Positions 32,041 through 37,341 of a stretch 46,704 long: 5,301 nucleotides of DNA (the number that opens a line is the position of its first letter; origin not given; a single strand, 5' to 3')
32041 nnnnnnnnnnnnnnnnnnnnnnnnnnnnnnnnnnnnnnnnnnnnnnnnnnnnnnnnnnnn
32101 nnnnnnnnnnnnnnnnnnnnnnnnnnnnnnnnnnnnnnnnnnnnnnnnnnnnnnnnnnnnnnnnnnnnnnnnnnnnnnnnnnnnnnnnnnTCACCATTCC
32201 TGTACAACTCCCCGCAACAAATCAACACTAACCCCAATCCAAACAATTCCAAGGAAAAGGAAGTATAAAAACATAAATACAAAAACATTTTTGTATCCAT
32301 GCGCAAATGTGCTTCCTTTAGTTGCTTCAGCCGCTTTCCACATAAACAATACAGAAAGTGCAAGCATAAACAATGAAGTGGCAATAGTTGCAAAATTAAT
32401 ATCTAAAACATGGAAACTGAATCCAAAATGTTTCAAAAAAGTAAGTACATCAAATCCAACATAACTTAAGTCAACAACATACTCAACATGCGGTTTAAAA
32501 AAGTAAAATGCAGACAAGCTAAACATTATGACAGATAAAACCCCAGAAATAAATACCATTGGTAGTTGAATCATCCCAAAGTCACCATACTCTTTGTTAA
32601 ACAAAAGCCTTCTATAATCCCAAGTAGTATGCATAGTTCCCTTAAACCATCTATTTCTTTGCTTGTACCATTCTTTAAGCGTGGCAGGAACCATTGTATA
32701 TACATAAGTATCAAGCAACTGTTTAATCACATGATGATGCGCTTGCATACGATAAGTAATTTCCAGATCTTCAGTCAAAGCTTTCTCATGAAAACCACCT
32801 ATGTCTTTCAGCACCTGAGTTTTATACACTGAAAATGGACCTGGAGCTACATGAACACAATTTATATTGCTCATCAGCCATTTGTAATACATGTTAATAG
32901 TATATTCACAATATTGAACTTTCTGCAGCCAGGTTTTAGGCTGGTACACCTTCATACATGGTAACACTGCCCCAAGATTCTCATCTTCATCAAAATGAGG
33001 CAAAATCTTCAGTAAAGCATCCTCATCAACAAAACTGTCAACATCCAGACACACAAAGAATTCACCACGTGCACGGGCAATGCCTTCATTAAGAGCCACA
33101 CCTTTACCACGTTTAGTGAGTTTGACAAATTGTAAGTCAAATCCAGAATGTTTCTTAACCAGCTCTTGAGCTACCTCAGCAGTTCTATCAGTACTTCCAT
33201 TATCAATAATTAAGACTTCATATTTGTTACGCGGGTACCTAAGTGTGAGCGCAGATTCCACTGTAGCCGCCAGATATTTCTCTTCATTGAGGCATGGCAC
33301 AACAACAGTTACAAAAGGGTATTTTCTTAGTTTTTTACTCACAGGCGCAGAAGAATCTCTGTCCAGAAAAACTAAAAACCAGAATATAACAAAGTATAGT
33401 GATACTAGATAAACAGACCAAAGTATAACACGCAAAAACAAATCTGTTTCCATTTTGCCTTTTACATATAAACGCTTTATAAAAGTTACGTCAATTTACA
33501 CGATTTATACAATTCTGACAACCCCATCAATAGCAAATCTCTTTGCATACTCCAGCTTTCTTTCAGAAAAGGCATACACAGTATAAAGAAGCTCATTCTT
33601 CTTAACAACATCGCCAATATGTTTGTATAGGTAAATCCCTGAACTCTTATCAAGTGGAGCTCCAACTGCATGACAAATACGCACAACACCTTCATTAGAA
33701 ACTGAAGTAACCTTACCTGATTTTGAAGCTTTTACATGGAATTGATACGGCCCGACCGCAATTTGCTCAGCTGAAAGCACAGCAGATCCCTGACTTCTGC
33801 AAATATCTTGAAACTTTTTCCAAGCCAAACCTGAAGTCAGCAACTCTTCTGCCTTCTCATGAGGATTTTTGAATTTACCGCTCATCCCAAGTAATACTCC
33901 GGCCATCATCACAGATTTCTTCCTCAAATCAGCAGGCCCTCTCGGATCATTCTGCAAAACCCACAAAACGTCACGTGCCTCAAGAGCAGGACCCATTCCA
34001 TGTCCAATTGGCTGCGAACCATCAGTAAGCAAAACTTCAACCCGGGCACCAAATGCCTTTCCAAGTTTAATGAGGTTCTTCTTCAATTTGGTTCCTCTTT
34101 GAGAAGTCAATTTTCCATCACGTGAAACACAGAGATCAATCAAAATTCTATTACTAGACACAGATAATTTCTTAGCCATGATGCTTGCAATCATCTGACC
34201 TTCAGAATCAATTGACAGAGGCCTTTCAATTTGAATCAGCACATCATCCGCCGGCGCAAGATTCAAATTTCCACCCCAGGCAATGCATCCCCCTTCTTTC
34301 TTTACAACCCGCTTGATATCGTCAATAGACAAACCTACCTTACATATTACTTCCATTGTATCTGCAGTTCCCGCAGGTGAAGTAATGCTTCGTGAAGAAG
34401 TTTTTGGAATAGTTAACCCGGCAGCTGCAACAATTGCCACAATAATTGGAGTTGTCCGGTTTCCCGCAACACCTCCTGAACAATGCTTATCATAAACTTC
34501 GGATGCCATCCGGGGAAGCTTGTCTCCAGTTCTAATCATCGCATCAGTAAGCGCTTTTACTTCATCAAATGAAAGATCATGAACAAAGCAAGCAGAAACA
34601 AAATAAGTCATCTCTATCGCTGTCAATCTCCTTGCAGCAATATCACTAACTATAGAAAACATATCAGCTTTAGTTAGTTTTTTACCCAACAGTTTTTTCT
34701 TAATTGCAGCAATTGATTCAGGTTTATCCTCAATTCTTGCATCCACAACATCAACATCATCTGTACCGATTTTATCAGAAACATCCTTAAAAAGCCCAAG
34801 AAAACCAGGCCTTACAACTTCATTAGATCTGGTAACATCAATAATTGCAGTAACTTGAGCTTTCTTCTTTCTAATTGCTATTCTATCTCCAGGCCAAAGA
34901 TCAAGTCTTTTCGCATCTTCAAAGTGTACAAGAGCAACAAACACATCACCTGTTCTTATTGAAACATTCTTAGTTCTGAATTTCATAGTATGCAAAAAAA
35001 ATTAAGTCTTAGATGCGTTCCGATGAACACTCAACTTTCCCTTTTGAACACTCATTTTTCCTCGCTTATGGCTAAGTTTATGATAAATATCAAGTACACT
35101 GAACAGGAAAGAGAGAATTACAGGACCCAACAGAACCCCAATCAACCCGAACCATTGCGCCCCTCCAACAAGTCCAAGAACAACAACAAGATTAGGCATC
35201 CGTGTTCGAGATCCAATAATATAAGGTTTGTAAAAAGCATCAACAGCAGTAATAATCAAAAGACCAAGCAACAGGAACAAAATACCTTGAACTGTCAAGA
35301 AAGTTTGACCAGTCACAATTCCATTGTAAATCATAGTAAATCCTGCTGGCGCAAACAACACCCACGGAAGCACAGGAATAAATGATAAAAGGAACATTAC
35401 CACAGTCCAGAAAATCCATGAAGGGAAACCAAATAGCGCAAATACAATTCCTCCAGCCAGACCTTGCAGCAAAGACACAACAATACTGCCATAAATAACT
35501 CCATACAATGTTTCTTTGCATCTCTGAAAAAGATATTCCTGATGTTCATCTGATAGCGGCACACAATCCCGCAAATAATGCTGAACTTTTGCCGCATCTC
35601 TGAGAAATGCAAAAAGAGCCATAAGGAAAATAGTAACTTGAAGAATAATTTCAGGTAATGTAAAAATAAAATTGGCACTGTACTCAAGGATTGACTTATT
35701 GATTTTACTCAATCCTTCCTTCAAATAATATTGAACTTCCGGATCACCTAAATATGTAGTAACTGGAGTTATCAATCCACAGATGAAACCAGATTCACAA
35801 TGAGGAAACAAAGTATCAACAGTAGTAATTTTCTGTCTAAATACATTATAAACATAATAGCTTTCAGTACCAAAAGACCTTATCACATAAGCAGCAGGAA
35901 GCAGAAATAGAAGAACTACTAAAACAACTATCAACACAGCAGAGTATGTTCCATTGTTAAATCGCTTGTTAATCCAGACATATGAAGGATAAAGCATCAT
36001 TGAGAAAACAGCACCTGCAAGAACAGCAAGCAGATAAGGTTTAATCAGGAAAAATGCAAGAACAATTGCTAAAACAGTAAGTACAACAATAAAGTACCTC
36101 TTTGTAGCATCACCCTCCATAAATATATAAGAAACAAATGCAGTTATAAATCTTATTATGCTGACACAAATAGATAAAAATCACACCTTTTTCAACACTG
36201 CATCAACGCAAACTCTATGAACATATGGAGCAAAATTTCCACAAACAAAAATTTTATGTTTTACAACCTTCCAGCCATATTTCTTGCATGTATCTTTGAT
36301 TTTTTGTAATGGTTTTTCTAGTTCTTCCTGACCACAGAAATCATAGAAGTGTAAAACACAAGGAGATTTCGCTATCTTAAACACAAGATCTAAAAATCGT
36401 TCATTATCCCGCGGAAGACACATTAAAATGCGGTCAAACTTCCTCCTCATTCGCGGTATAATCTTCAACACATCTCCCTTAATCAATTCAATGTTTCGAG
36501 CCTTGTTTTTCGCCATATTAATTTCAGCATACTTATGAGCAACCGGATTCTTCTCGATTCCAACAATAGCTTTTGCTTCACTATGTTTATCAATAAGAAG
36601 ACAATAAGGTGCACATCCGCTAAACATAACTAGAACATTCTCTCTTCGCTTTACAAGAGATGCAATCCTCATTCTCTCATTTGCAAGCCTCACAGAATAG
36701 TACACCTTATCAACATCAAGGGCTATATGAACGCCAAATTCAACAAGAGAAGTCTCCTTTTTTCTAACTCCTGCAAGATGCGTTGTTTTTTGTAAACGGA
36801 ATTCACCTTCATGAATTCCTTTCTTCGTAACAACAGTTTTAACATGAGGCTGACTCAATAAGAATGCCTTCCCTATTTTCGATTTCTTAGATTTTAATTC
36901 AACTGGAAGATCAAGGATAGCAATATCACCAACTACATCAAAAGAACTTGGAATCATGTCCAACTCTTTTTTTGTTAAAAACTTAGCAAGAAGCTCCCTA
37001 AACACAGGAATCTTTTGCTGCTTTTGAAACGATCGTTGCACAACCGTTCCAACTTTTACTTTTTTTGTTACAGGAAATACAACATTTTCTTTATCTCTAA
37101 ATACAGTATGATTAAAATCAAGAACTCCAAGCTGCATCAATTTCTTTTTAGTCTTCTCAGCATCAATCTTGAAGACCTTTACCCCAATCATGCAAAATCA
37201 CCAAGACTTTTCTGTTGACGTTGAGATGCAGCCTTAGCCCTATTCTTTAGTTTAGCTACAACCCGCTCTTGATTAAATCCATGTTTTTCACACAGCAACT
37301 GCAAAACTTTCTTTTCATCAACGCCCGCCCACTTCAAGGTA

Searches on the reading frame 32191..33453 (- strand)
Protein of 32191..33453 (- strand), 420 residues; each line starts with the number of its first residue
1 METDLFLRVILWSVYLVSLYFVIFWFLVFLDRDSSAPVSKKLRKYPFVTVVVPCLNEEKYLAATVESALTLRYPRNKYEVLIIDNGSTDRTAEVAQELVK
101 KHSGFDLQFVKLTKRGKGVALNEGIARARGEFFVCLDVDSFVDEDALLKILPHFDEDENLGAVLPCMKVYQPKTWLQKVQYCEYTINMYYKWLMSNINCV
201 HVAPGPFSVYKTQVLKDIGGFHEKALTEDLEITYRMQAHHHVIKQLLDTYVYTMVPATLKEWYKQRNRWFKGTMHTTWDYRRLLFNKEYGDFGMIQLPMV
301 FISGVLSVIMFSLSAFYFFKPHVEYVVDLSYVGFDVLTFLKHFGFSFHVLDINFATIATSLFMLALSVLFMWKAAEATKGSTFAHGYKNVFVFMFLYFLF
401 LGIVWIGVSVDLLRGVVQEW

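Call 12: search_protein_families(library=pfam, proteins=[window:32191-33453:-], max_evalue=0.001)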
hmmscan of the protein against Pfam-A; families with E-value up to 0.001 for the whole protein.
window:32191-33453:- (420 aa): 6 families
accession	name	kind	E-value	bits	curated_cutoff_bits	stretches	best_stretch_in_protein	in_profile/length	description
PF13641.12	Glyco_tranf_2_3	-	6.5e-34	118.4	27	1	48-271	3-229/230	Glycosyltransferase like family 2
PF00535.33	Glycos_transf_2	-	8.1e-33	114.2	23.3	1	49-218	1-167/168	Glycosyl transferase family 2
PF13632.12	Glyco_trans_2_3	-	9.4e-18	65.2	27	1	133-350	2-164/198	Glycosyl transferase family group 2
PF10111.15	Glyco_tranf_2_2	-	1e-11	45.3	27.3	1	49-260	1-223/276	Glycosyltransferase like family 2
PF13506.12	Glyco_transf_21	-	2.8e-11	43.6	21.7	1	117-269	18-172/174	Glycosyl transferase family 21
PF03142.21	Chitin_synth_2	-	2.1e-07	30.4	27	0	124-217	196-291/527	Chitin synthase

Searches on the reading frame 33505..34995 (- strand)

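Call 12: search_protein_families(library=pfam, proteins=[window:33505-34995:-], max_evalue=0.001)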
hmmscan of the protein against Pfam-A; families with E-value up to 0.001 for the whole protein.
window:33505-34995:- (496 aa): 3 families
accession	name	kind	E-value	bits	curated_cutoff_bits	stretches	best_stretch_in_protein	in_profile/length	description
PF00591.27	Glycos_transf_3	-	6.4e-12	46.1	27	1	166-391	3-252/253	Glycosyl transferase family, a/b domain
PF02885.22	Glycos_trans_3N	-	5.2e-10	39.4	26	1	97-157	3-63/63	Glycosyl transferase family, helical bundle domain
PF07831.19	PYNP_C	-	1.1e-09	38.3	27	1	429-485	2-65/75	Pyrimidine nucleoside phosphorylase C-terminal domain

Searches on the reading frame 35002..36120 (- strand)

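Call 12: search_protein_families(library=pfam, proteins=[window:35002-36120:-], max_evalue=0.001)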
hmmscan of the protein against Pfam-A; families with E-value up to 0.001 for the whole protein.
window:35002-36120:- (372 aa): 1 family
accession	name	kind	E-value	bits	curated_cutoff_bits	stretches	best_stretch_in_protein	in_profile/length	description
PF01594.21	AI-2E_transport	-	1.2e-37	130.3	34.3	1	11-346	3-326/327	AI-2E family transporter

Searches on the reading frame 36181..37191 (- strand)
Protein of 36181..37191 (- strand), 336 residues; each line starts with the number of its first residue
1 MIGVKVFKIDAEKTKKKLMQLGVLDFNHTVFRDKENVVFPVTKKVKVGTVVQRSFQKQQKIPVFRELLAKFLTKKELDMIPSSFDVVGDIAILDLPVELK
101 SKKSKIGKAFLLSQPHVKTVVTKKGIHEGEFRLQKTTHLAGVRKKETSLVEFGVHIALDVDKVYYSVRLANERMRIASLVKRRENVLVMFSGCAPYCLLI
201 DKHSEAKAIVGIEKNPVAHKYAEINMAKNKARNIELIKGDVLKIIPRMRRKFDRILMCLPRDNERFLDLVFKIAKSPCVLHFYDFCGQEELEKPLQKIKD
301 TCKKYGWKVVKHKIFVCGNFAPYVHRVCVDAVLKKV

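Call 12: search_protein_families(library=pfam, proteins=[window:36181-37191:-], max_evalue=0.001)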
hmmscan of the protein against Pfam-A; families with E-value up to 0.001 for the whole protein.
window:36181-37191:- (336 aa): 4 families
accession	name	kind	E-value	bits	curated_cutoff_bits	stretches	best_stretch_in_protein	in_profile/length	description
PF02475.24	TRM5-TYW2_MTfase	-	4.1e-38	131.3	28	1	149-310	3-164/164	TRM5/TYW2 methyltransferase domain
PF25133.1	TYW2_N_2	-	6.7e-19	68.2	27.7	1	65-142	2-77/79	TYW2 N-terminal domain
PF13847.12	Methyltransf_31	-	7.5e-09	35.9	27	1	197-309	18-131/145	Methyltransferase domain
PF18093.7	Trm5_N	-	3.9e-08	33.4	22.7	1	3-46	1-44/47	tRNA methyltransferase 5 N-terminal domain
